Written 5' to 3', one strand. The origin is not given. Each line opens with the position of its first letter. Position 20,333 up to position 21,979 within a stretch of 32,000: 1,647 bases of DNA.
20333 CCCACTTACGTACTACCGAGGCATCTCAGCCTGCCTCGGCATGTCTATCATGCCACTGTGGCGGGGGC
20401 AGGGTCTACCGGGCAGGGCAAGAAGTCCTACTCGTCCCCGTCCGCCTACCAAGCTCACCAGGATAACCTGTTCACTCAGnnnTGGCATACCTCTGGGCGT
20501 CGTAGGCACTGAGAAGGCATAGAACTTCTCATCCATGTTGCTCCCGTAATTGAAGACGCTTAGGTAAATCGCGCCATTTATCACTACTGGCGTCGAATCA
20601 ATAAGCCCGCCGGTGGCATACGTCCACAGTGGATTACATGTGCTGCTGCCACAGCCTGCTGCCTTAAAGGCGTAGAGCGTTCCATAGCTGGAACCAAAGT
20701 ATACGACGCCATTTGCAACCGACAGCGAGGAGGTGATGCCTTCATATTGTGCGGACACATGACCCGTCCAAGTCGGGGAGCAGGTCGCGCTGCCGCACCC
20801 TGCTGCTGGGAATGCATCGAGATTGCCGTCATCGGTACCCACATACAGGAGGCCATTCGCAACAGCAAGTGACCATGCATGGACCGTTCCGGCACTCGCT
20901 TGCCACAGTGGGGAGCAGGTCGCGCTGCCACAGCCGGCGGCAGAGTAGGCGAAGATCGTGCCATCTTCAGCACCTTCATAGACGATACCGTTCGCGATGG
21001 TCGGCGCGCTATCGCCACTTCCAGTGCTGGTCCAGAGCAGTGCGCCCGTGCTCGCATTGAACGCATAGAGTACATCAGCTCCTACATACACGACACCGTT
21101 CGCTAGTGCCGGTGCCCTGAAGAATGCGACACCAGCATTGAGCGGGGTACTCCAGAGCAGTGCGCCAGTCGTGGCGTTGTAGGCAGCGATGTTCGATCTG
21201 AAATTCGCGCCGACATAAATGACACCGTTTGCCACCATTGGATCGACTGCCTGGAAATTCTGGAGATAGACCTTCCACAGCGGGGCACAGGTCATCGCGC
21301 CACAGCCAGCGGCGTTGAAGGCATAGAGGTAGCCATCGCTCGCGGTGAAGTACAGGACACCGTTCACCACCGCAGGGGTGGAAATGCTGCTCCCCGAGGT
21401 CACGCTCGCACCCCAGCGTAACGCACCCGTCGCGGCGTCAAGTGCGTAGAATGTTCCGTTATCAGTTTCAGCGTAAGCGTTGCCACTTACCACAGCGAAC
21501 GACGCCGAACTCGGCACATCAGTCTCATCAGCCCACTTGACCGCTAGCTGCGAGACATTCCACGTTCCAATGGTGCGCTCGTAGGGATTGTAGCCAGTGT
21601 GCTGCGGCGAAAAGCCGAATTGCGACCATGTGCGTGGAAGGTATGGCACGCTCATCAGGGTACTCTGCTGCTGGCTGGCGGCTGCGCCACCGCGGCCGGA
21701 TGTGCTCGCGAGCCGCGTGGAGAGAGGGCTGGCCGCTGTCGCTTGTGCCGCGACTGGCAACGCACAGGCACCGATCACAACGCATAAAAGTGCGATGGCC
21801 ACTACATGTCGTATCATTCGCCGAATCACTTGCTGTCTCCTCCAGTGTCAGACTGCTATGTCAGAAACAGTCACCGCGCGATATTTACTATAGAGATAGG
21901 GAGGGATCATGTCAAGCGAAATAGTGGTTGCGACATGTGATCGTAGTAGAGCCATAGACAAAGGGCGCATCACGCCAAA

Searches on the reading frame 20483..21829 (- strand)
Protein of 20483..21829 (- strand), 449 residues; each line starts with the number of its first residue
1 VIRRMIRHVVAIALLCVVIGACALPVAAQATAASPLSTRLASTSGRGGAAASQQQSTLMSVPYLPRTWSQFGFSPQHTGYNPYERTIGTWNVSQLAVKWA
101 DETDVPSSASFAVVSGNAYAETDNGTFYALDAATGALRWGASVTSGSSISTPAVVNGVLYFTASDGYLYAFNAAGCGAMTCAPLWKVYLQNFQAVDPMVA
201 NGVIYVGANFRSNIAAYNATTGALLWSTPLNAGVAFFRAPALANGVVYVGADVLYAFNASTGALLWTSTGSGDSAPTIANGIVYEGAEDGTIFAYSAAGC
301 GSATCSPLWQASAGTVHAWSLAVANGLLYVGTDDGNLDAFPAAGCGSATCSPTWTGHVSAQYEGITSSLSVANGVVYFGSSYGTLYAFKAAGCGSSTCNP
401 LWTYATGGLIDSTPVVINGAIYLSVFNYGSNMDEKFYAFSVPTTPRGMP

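Call 10: search_protein_families(library=pfam, proteins=[window:20483-21829:-])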
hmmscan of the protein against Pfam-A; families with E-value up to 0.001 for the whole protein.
window:20483-21829:- (449 aa): 3 families
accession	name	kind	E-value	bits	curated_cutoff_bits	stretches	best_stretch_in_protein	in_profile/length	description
PF13360.13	PQQ_2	-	2.8e-31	109.4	27.6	2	212-425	3-214/233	Outer membrane protein assembly factor BamB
PF13570.13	Beta-prop_ACSF4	-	3.3e-19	69.9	133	2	105-270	51-212/329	Beta-alanine-activating enzyme, beta-propeller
PF01011.28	PQQ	-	2e-10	40.4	26.7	1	68-141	1-83/595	Glucose/ethanol/alcohol dehydrogenase, beta-propeller domain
